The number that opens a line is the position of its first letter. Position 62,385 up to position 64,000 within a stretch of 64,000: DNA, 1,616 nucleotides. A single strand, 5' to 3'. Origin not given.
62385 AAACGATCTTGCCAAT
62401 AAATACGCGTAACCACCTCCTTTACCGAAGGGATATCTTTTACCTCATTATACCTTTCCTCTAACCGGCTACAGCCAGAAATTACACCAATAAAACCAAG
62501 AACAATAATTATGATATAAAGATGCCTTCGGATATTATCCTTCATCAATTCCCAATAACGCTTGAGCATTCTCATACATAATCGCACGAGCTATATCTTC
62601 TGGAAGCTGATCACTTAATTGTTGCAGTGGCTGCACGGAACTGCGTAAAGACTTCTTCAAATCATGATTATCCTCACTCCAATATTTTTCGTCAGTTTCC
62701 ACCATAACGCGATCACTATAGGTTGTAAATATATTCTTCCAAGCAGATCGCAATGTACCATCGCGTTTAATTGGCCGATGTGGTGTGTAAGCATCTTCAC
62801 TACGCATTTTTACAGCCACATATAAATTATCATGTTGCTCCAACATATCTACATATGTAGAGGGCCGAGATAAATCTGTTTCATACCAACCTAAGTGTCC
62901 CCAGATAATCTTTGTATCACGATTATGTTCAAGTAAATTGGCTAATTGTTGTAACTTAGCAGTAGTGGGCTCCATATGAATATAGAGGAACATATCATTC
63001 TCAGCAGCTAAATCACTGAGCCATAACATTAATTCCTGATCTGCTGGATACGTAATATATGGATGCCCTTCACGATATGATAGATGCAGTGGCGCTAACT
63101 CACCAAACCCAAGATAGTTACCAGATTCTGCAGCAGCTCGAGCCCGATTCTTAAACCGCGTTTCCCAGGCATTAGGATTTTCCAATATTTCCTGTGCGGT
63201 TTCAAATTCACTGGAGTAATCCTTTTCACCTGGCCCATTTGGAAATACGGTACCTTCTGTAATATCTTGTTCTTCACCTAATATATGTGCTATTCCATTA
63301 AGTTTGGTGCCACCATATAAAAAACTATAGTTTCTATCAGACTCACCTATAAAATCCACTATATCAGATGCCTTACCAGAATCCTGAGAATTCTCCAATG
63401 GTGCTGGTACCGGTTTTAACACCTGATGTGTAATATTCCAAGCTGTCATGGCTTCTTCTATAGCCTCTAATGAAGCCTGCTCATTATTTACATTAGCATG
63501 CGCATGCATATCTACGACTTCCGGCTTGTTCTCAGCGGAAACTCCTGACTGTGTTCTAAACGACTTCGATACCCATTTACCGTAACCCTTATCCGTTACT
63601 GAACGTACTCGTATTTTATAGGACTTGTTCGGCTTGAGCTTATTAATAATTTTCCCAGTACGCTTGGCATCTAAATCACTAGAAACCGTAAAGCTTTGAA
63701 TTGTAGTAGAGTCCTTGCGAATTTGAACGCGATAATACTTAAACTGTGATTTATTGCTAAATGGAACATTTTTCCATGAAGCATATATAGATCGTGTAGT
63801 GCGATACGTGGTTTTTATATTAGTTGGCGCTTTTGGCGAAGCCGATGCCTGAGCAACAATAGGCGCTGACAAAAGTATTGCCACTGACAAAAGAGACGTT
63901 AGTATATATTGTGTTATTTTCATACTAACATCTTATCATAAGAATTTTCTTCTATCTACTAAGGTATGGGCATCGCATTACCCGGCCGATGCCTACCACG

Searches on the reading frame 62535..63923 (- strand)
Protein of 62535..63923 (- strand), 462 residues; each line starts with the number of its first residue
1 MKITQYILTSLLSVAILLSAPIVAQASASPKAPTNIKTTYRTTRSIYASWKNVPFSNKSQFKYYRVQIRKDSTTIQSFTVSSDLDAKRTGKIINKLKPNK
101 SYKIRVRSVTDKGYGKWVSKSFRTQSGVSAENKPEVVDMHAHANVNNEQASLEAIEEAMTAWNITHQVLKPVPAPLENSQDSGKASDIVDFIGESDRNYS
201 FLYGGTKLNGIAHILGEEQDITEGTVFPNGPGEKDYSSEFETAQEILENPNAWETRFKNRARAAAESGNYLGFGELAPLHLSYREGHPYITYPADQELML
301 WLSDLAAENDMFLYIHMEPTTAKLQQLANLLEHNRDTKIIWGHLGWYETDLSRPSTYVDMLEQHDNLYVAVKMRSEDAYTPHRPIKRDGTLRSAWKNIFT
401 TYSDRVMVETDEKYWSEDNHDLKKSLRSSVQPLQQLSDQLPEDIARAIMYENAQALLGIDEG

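Call 3: search_protein_families(library=pfam, proteins=[window:62535-63923:-], max_evalue=1)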
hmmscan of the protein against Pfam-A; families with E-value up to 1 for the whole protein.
window:62535-63923:- (462 aa): 10 families
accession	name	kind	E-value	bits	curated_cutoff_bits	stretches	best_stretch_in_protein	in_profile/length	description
PF00041.27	fn3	-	4.6e-11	43.2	25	1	32-118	2-78/84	Fibronectin type III domain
PF04909.20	Amidohydro_2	-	5.6e-10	39.9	26.4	1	304-459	132-289/289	Amidohydrolase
PF01108.23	Tissue_fac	-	0.0094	16.2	27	1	11-117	3-107/107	Tissue factor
PF25059.1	FN3_DSCAM-DSCAML_C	-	0.016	15.9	39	1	60-116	19-72/89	DSCAM/DSCAML C-terminal Fn3-like domain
PF16656.11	Pur_ac_phosph_N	-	0.03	15.3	30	1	33-118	1-89/93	Purple acid Phosphatase, N-terminal domain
PF24946.1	Fn3_Dep-1_4th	-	0.034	14.6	27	1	29-122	2-99/100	Dep-1 fourth Fn3-like domain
PF25788.1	Ig_Rha78A_N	-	0.048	14.3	27.4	1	45-121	19-98/105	Rha78A-like, N-terminal immunoglobulin domain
PF00191.25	Annexin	-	0.12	12.9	25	1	377-429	2-54/66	Annexin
PF23608.1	Ig_ILCR1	-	0.14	12.7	27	1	39-111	12-88/114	ILCR1 Ig-like domain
PF20604.3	DUF6798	-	0.15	12.3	26.9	1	41-65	32-56/61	Domain of unknown function (DUF6798)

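Call 54: find_related_loci(query=window:62535-63923:-, collection=metagenome_contigs, flank=10000)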
Query window:62535-63923:- (462 aa) in metagenome_contigs; peptide patterns used: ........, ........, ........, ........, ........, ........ (x = any residue, [..] = any of these).
32 stretches matched a pattern, but none encodes a relative of the query by tblastn (E <= 1e-3).

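Call 66: search_protein_families(library=ncbifam, proteins=[window:62535-63923:-], max_evalue=0.1)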
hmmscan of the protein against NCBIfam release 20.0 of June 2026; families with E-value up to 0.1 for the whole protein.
window:62535-63923:- (462 aa): 0 families
